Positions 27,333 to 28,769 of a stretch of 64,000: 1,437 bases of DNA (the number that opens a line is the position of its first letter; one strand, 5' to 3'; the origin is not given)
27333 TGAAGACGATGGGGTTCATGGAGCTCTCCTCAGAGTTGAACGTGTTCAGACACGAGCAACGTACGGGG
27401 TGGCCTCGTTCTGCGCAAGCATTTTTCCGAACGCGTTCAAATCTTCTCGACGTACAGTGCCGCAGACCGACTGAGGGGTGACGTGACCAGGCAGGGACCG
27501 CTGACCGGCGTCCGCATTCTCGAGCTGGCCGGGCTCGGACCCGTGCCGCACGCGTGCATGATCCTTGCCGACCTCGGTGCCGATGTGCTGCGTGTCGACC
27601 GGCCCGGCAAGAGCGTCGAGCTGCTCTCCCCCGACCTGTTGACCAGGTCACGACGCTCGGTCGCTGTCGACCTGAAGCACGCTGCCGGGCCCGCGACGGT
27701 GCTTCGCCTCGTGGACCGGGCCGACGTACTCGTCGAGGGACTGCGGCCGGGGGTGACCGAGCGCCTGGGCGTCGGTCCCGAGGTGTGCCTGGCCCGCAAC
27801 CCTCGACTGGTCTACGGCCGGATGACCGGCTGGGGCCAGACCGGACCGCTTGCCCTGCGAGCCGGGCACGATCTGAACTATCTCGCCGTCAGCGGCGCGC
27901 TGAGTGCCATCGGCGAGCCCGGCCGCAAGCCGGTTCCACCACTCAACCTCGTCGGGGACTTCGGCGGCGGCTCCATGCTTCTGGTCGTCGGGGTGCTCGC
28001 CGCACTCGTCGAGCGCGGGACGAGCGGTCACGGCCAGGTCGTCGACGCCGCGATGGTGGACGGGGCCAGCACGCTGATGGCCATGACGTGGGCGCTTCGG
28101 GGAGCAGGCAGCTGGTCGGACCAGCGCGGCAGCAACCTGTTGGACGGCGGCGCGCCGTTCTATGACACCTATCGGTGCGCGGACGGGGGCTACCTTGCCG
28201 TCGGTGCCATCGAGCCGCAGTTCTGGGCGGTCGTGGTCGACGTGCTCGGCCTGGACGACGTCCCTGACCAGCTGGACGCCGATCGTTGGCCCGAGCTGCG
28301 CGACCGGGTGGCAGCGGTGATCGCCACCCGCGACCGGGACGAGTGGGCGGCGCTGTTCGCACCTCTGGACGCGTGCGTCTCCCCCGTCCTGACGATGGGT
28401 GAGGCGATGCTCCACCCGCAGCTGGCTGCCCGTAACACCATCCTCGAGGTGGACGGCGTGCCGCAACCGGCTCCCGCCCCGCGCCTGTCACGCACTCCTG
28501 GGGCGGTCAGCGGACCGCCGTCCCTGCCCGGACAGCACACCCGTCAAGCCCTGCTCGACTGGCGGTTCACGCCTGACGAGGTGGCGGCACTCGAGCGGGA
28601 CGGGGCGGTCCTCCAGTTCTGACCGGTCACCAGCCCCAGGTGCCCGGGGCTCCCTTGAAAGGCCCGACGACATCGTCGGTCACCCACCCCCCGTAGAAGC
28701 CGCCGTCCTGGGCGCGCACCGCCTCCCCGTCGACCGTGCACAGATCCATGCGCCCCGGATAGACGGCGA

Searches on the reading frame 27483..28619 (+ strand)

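Call 53: search_protein_families(library=ncbifam, proteins=[window:27483-28619:+], max_evalue=0.01)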
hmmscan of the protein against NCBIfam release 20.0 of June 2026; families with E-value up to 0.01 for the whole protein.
window:27483-28619:+ (379 aa): 7 families
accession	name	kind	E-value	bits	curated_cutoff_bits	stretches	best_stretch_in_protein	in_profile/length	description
NF052585.1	SucGlutTfsCaiB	equivalog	2.9e-37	128.2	750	2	54-323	73-346/394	succinate--glutarate CoA-transferase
NF003809.0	PRK05398.1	subfamily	1e-32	113.2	442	1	5-376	3-416/416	formyl-CoA transferase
NF008511.0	PRK11430.1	equivalog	5.8e-32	111.2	522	1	4-333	7-351/381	CoA:oxalate CoA-transferase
NF041294.1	Scnl_mescCoAtase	equivalog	3.4e-31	108.7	700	1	7-324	4-341/381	succinyl-CoA:mesaconate CoA-transferase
TIGR03253.1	oxalate_frc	equivalog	5.9e-29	101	504.2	1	6-198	3-206/416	formyl-CoA transferase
NF002914.1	PRK03525.1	equivalog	2.9e-23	82.4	413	1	4-376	7-397/400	L-carnitine CoA-transferase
TIGR04253.1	mesacon_CoA_iso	equivalog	2.2e-06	26.9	725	0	7-46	3-42/403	2-methylfumaryl-CoA isomerase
